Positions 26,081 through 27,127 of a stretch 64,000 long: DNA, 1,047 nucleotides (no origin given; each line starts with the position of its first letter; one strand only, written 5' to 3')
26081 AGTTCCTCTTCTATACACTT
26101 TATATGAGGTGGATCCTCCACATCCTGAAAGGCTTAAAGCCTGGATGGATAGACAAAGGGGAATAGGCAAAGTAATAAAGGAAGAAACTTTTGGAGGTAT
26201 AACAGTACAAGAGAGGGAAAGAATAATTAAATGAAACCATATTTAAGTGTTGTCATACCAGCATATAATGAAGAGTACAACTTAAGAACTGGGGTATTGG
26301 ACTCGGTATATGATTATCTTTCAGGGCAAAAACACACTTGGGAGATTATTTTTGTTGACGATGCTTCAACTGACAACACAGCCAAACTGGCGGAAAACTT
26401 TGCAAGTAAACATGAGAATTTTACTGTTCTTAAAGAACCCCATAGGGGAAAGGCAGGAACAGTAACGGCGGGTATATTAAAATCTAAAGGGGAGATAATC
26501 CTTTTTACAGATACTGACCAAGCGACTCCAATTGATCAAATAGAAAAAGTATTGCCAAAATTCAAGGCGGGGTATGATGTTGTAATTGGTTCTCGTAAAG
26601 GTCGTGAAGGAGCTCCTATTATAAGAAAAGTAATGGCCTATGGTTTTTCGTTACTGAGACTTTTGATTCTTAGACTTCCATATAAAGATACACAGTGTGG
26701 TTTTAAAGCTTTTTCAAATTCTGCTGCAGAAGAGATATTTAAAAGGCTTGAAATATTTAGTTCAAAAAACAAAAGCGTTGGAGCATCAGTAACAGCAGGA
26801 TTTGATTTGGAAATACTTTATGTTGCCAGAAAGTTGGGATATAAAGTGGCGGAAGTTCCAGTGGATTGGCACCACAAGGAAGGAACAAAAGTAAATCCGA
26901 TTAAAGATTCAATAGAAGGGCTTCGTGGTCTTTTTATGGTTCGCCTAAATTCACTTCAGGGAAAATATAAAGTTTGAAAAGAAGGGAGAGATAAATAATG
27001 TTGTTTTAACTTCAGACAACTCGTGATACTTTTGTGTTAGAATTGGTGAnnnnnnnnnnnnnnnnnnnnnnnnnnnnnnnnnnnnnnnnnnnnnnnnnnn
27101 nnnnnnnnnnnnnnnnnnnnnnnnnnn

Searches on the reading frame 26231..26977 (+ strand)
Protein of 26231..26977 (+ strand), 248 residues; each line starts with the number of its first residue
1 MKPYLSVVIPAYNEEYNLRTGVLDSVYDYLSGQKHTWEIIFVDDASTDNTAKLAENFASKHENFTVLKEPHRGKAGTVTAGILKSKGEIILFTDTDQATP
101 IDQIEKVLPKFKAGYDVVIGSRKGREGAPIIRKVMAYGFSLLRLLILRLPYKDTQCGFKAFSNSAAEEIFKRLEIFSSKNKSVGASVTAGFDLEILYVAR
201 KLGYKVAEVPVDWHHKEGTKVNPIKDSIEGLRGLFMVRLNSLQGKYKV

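Call 20: search_protein_families(library=pfam, proteins=[window:26231-26977:+], max_evalue=0.01)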
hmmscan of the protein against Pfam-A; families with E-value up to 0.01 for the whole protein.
window:26231-26977:+ (248 aa): 3 families
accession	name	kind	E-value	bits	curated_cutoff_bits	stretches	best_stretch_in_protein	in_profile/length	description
PF00535.33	Glycos_transf_2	-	7.5e-29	101.2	23.3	1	6-170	1-168/168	Glycosyl transferase family 2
PF10111.15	Glyco_tranf_2_2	-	4.7e-07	30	27.3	1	6-108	1-103/276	Glycosyltransferase like family 2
PF13641.12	Glyco_tranf_2_3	-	5e-06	27.1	27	1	4-136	2-137/230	Glycosyltransferase like family 2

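Call 48: search_protein_families(library=ncbifam, proteins=[window:26231-26977:+], max_evalue=0.001)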
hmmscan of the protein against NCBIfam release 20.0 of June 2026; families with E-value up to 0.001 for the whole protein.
window:26231-26977:+ (248 aa): 20 families
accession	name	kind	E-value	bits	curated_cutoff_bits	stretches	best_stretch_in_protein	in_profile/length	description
NF047588.1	GlcsyltransPgfSStrep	equivalog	6.9e-21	74.8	500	1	5-171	3-169/308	glycosyltransferase PgfS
NF041391.1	DPhHxTase_Halo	equivalog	6.7e-17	61.2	375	1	11-229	3-200/213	dolichyl-phosphate hexose transferase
NF007986.1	PRK10714.1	equivalog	1.7e-15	56.9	529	1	5-134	8-137/316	undecaprenyl-phosphate 4-deoxy-4-formamido-L-arabinose transferase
NF038302.1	EPS_HpsE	equivalog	5.8e-14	51.8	300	1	5-102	3-102/307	hormogonium polysaccharide biosynthesis glycosyltransferase HpsE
TIGR03937.1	PgaC_IcaA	equivalog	6.3e-14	51.8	422.3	1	3-136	45-177/407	poly-beta-1,6-N-acetyl-D-glucosamine synthase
NF007482.0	PRK10073.1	equivalog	1.8e-13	50.2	423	1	2-98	5-97/334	glycosyltransferase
NF041875.1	EPS_EpsD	equivalog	3.1e-13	49.8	370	1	5-119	1-113/325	exopolysaccharide biosynthesis glycosyltransferase EpsD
TIGR04283.1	glyco_like_mftF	equivalog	2.7e-12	46.8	182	1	5-111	1-97/221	TIGR04283 family arsenosugar biosynthesis glycosyltransferase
TIGR04182.1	glyco_TIGR04182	equivalog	1.5e-11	44.3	325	1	6-234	3-214/293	S-layer glycoprotein N-glycosyltransferase AglJ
NF010496.0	PRK13915.1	equivalog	3.6e-11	42.7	262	1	5-100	33-130/307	glucosyl-3-phosphoglycerate synthase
NF050050.1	ProtGlycPglI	equivalog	4.8e-11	42.6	500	1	2-121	1-118/306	GalNAc(5)-diNAcBac-PP-undecaprenol beta-1,3-glucosyltransferase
NF047683.1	TeichurnBiosyTuaG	equivalog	3.7e-10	39.9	400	1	2-108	5-108/252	teichuronic acid biosynthesis protein TuaG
TIGR03965.1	mycofact_glyco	equivalog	1.3e-09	37.5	280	1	5-114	76-182/467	mycofactocin biosynthesis glycosyltransferase MftF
TIGR03111.1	glyc2_xrt_Gpos1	hypoth_equivalog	3.4e-09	36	363.95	1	3-117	49-162/439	TIGR03111 family XrtG-associated glycosyltransferase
NF053739.1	GlytfEpsEBac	equivalog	3.9e-08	32.6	450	1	5-108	3-104/265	glycosyltransferase EpsE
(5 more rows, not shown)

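Call 73: search_solved_structures(query=window:26231-26977:+, max_evalue=0.001)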
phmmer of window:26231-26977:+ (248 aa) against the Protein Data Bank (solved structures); distinct sequences matched with E-value up to 0.001: 26.
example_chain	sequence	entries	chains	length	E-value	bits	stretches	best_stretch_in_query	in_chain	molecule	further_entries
5mlz_A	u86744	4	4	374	2.1e-14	56.8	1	5-167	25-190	Dolichol monophosphate mannose synthase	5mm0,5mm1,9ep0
5eke_A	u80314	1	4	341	2.1e-14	56.7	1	5-139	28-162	Uncharacterized glycosyltransferase sll0501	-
5ekp_C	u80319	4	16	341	2.2e-14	56.7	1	5-139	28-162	Uncharacterized glycosyltransferase sll0501 | Glycosyltransferase sll0501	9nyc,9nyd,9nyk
9nye_A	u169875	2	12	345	2.2e-14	56.7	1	5-139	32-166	Glycosyltransferase sll0501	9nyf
9bhc_C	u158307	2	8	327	4.3e-12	49.2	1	5-149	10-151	Undecaprenyl-phosphate 4-deoxy-4-formamido-L-arabinose transferase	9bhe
8vxh_A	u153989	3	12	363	5.6e-12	48.8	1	5-149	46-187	Undecaprenyl-phosphate 4-deoxy-4-formamido-L-arabinose transferase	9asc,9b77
9hwj_A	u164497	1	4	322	4.2e-11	46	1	5-133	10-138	Undecaprenyl-phosphate 4-deoxy-4-formamido-L-arabinose transferase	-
6yv7_B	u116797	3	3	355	6e-09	38.9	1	2-101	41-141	Glycosyl transferase, family 2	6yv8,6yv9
6yv7_A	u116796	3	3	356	6e-09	38.9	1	2-101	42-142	Glycosyl transferase, family 2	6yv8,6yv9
5hea_A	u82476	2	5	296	4e-08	36.2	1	5-99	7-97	Putative glycosyltransferase (GalT1)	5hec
3bcv_A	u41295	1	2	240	9.6e-08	35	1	3-102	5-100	Putative glycosyltransferase protein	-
8vh7_A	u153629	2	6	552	1.2e-07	34.7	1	6-180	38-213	Heparosan synthase B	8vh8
8viw_A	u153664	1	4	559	1.2e-07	34.7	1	6-180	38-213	Heparosan synthase B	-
8bz8_A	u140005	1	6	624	3.7e-07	33.1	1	5-120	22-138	Glycosyltransferase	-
8bz4_A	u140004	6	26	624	3.9e-07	33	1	5-120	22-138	Glycosyltransferase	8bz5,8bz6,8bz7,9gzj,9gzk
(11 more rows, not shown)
